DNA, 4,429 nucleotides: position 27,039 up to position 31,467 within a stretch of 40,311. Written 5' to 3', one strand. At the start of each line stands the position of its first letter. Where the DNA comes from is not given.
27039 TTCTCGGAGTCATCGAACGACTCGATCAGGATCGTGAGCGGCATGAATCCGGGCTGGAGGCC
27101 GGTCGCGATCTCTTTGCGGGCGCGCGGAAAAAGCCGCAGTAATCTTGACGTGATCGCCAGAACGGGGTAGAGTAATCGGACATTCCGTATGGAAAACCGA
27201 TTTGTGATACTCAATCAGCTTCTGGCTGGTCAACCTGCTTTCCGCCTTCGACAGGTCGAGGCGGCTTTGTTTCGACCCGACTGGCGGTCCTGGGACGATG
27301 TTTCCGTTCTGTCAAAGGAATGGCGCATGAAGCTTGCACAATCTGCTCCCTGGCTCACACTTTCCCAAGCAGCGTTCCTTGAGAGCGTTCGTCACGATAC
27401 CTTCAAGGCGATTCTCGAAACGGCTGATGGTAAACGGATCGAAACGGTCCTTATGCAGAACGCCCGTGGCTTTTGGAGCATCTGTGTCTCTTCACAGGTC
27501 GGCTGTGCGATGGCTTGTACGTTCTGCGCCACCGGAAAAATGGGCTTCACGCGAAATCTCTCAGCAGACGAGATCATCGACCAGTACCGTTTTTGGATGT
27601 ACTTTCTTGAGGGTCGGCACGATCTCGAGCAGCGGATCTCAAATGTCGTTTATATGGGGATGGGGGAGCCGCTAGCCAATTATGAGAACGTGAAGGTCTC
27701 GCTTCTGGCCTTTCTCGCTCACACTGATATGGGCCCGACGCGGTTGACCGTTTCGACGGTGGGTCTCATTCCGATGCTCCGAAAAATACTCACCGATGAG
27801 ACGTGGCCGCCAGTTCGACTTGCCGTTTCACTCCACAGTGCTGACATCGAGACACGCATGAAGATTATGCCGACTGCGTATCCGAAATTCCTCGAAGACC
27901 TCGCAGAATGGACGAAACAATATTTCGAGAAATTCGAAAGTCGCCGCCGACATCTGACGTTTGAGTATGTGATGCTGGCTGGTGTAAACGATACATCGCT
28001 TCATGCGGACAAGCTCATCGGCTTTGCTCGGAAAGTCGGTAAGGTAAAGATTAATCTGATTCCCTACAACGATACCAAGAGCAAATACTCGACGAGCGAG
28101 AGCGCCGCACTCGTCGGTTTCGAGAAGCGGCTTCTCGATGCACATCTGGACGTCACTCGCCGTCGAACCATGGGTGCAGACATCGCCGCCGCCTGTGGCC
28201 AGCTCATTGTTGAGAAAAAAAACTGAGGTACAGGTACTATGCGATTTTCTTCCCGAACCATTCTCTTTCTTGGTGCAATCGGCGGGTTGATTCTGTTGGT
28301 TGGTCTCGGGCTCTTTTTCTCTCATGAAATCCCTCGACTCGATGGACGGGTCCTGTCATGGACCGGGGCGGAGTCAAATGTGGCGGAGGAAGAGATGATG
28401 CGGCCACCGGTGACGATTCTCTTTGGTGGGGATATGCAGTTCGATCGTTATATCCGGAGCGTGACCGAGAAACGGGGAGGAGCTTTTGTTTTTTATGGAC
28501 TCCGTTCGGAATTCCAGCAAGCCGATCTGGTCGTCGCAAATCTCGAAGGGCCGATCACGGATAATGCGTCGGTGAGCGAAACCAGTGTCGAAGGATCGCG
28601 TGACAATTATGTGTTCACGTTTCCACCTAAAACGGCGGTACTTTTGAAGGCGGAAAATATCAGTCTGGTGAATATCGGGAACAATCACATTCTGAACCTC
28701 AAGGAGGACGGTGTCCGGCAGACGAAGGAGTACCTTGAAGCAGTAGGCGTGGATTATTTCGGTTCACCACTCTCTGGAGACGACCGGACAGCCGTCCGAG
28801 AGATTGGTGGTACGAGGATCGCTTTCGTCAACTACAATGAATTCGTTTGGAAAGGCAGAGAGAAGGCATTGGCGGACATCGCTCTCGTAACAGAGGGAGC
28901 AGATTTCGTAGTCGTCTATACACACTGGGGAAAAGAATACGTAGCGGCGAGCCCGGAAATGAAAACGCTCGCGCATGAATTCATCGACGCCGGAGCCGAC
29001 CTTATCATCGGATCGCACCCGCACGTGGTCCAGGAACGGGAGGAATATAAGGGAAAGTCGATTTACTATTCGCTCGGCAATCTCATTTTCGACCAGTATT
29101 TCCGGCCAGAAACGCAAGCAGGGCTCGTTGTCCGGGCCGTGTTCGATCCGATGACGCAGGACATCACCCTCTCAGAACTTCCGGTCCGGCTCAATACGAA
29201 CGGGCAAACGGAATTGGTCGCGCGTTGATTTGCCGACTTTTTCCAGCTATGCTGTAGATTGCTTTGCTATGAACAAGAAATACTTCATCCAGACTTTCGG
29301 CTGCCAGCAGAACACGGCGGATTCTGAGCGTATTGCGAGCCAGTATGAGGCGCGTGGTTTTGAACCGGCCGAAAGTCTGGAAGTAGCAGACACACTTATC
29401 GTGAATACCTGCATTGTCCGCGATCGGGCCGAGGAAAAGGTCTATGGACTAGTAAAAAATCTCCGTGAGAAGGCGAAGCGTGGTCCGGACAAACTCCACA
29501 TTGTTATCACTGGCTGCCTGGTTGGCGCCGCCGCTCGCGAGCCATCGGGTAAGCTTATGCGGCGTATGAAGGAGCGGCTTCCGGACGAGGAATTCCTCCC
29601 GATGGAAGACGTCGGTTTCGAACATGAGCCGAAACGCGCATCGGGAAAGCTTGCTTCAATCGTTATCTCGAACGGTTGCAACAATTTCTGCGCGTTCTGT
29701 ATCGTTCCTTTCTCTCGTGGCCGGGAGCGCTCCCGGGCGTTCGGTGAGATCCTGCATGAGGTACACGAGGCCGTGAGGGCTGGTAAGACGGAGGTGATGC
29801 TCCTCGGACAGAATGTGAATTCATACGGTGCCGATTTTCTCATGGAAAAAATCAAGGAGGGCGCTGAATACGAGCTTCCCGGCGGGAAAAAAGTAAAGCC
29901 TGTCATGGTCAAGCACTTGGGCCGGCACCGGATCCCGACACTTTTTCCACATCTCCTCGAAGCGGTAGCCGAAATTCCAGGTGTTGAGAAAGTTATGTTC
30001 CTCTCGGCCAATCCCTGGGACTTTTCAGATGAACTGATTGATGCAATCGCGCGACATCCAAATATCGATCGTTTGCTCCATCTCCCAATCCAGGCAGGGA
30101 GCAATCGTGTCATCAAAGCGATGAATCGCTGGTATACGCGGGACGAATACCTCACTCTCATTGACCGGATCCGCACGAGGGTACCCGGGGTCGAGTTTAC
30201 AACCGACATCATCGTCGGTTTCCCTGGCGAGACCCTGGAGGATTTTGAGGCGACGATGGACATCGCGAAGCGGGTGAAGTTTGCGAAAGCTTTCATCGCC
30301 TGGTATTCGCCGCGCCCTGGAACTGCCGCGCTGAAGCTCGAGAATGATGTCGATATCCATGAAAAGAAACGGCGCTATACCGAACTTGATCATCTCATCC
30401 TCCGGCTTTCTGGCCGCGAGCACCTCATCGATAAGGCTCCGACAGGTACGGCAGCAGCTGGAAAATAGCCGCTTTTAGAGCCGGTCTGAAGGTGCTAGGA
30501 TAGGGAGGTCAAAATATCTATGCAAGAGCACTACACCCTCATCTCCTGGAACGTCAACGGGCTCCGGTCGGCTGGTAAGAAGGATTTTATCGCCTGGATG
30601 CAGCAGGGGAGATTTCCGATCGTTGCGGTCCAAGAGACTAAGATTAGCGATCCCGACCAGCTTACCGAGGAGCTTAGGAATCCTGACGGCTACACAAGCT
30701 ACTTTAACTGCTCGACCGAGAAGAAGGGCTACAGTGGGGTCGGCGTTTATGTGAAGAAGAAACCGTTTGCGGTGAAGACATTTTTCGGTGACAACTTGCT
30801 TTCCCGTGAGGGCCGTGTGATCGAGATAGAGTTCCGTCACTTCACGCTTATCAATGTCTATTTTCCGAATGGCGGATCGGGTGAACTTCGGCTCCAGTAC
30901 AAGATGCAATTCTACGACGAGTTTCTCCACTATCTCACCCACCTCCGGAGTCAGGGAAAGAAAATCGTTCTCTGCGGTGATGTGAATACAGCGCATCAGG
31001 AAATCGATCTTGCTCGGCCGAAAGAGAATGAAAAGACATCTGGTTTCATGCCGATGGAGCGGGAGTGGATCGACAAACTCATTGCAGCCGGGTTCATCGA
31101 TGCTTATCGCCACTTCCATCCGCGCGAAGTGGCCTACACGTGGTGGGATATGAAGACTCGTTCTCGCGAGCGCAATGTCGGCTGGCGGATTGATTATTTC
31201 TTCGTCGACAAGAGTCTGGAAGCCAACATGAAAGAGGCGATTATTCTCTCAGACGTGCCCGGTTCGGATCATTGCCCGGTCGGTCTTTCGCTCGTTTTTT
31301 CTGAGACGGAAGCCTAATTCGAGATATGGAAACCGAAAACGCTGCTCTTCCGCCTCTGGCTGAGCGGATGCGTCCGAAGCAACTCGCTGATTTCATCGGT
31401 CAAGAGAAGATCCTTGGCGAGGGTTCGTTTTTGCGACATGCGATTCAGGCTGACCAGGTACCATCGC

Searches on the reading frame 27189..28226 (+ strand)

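Call 63: search_protein_families(library=pfam, proteins=[window:27189-28226:+])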
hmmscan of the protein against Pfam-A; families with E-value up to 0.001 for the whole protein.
window:27189-28226:+ (345 aa): 1 family
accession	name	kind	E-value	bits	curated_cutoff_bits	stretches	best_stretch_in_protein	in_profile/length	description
PF04055.27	Radical_SAM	-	1e-10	42.5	29.5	1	101-270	2-158/166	Radical SAM superfamily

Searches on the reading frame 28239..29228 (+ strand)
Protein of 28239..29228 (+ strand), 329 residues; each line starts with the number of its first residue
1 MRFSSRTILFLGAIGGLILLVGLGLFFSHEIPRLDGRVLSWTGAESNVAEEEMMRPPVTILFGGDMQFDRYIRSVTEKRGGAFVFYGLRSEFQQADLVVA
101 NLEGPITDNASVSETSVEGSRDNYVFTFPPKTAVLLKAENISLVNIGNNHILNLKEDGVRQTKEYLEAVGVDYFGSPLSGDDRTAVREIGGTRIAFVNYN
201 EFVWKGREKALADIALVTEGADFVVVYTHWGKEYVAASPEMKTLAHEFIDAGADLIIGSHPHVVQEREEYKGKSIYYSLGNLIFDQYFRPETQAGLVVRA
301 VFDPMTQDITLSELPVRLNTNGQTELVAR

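Call 63: search_protein_families(library=pfam, proteins=[window:28239-29228:+])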
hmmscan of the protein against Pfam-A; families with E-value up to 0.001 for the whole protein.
window:28239-29228:+ (329 aa): 1 family
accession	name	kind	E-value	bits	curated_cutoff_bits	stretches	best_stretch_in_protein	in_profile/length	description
PF09587.15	PGA_cap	-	7.1e-54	183.4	27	1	59-286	1-255/255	Bacterial capsule synthesis protein PGA_cap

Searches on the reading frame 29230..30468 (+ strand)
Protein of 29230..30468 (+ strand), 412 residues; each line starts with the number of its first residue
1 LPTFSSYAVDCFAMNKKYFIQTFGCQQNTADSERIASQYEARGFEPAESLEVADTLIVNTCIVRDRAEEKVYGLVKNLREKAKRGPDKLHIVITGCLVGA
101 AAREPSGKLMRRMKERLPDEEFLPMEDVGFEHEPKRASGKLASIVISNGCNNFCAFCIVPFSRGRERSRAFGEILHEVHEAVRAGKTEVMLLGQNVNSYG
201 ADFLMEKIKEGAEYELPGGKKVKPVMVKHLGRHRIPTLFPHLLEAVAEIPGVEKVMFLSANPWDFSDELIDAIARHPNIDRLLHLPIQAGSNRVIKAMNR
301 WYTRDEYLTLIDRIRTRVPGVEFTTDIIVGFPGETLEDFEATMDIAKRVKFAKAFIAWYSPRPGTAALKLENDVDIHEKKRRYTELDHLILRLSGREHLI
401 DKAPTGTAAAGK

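Call 63: search_protein_families(library=pfam, proteins=[window:29230-30468:+])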
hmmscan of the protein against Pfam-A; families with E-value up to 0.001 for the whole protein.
window:29230-30468:+ (412 aa): 2 families
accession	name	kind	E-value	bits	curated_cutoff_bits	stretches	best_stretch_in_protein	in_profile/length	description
PF04055.27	Radical_SAM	-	8.5e-27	94.8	29.5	1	144-344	1-164/166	Radical SAM superfamily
PF00919.26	UPF0004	-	3.1e-22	78.9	27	1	17-102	1-83/98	Uncharacterized protein family UPF0004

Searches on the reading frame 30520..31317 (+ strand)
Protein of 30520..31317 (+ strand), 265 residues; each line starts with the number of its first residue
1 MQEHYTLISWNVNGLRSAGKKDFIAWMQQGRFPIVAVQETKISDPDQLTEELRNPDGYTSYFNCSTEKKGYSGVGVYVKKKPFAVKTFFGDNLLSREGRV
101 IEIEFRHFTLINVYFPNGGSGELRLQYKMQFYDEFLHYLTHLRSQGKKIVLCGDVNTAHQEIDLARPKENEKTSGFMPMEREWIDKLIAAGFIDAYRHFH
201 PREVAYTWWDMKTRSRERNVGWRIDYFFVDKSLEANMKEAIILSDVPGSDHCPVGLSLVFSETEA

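Call 63: search_protein_families(library=pfam, proteins=[window:30520-31317:+])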
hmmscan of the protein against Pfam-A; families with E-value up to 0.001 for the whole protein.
window:30520-31317:+ (265 aa): 1 family
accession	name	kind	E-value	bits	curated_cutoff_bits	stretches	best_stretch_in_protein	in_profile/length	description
PF03372.29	Exo_endo_phos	-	8.4e-30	104.5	24.5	1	8-251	1-225/225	Endonuclease/Exonuclease/phosphatase family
